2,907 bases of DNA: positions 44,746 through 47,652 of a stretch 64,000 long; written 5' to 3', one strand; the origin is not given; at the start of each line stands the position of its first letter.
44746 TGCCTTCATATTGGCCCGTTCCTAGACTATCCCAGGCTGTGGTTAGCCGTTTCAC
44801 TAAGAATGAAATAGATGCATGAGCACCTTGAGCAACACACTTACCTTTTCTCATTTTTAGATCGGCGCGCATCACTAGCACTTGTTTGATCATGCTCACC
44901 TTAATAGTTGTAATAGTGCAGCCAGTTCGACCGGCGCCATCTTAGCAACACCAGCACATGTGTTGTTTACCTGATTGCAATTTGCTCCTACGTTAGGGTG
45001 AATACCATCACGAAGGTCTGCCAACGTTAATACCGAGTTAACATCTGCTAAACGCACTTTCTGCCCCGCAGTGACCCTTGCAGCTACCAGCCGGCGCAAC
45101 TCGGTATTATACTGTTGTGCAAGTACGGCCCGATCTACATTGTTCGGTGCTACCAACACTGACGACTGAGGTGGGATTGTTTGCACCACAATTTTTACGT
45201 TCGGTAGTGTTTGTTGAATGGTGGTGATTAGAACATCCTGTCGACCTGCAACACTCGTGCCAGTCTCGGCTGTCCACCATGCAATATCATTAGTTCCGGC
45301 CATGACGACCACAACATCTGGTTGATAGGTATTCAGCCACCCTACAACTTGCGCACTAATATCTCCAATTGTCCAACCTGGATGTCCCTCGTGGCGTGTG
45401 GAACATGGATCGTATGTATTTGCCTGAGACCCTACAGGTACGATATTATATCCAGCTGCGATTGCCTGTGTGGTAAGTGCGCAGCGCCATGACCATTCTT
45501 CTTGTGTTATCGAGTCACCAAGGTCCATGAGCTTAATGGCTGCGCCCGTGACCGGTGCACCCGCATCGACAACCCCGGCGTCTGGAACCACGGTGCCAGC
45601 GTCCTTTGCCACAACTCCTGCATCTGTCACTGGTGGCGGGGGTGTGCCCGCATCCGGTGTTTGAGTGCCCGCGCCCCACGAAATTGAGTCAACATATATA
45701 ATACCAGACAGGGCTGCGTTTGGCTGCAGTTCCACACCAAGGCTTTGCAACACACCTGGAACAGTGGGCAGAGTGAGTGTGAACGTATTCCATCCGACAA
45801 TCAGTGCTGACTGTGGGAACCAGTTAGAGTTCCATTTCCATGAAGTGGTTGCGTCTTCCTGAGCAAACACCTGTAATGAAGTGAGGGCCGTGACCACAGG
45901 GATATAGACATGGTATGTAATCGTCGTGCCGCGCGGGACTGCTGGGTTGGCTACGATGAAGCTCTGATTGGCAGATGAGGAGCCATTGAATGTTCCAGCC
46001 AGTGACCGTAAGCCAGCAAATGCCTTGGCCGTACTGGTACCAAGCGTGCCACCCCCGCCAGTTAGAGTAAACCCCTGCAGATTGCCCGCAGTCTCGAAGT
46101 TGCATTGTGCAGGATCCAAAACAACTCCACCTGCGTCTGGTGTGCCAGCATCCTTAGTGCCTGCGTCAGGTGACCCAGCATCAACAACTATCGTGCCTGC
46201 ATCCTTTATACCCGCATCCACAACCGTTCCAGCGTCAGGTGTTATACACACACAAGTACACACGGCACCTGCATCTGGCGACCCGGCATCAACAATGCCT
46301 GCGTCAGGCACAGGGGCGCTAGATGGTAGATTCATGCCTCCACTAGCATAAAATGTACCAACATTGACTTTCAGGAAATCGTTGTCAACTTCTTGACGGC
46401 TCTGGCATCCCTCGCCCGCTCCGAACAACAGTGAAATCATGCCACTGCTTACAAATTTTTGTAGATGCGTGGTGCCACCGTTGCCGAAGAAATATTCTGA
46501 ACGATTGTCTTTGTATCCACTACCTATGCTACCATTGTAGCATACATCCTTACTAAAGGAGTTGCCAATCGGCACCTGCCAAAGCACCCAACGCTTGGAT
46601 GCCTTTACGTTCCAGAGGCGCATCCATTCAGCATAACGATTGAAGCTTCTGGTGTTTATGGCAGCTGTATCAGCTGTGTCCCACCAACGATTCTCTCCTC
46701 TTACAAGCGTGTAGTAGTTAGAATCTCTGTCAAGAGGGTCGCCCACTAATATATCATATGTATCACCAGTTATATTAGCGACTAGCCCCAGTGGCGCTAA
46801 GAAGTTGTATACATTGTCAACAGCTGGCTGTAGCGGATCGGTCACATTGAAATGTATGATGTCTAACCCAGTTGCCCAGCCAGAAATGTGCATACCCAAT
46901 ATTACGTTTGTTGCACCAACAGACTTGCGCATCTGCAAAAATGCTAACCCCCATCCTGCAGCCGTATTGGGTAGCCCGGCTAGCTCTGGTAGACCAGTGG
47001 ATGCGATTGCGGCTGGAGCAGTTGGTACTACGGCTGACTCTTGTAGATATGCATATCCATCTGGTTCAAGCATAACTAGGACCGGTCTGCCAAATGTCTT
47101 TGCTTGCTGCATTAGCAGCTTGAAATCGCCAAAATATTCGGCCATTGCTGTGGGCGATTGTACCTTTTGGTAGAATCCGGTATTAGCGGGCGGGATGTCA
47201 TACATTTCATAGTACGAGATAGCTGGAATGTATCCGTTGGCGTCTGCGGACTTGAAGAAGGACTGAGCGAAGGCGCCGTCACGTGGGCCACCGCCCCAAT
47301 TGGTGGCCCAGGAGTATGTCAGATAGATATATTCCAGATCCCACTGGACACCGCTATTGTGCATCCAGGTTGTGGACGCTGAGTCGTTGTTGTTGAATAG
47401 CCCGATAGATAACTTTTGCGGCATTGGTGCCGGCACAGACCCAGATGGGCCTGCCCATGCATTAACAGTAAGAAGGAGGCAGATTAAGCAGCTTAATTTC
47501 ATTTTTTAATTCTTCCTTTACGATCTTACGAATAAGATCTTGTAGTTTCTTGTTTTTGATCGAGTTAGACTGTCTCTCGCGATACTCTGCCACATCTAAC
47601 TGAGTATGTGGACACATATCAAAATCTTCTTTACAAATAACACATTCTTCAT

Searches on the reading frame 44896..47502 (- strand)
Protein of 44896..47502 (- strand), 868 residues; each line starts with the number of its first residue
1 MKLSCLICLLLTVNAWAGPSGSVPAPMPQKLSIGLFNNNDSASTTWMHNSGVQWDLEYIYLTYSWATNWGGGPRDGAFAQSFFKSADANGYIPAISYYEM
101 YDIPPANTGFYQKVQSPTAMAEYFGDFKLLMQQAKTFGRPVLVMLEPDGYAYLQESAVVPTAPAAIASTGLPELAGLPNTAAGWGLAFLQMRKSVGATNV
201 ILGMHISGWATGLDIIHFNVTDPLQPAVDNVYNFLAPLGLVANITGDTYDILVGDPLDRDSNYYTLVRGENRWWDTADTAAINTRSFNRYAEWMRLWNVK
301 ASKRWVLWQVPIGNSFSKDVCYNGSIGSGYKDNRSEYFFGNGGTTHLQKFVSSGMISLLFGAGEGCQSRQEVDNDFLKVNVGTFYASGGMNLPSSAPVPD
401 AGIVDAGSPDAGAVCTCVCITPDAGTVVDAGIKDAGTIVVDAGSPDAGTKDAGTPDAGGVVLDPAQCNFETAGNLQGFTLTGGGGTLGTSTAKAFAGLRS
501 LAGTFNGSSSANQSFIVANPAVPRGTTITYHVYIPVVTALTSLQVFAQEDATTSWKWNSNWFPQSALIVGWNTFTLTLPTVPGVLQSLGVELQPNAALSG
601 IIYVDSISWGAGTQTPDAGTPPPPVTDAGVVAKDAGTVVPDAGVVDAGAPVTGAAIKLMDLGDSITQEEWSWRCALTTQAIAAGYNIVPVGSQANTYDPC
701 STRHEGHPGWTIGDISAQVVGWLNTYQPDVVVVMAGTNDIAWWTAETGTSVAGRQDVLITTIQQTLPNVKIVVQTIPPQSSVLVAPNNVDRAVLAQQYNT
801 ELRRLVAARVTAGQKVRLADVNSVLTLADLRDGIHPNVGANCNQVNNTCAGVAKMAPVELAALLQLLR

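Call 11: search_dna_similar(query=window:44896-47502:-, collection=phages, mode=protein, max_rows=15)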
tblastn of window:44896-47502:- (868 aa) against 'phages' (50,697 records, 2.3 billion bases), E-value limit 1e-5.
No match.

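Call 12: search_protein_families(library=pfam, proteins=[window:44896-47502:-], max_evalue=0.001)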
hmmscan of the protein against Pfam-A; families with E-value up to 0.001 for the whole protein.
window:44896-47502:- (868 aa): 2 families
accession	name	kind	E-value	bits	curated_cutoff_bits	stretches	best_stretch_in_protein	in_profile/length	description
PF13472.12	Lipase_GDSL_2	-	1.9e-15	58.3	32.9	1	661-837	2-172/178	GDSL-like Lipase/Acylhydrolase family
PF00657.28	Lipase_GDSL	-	1.5e-09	38.8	23.6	1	661-841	4-201/208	GDSL-like Lipase/Acylhydrolase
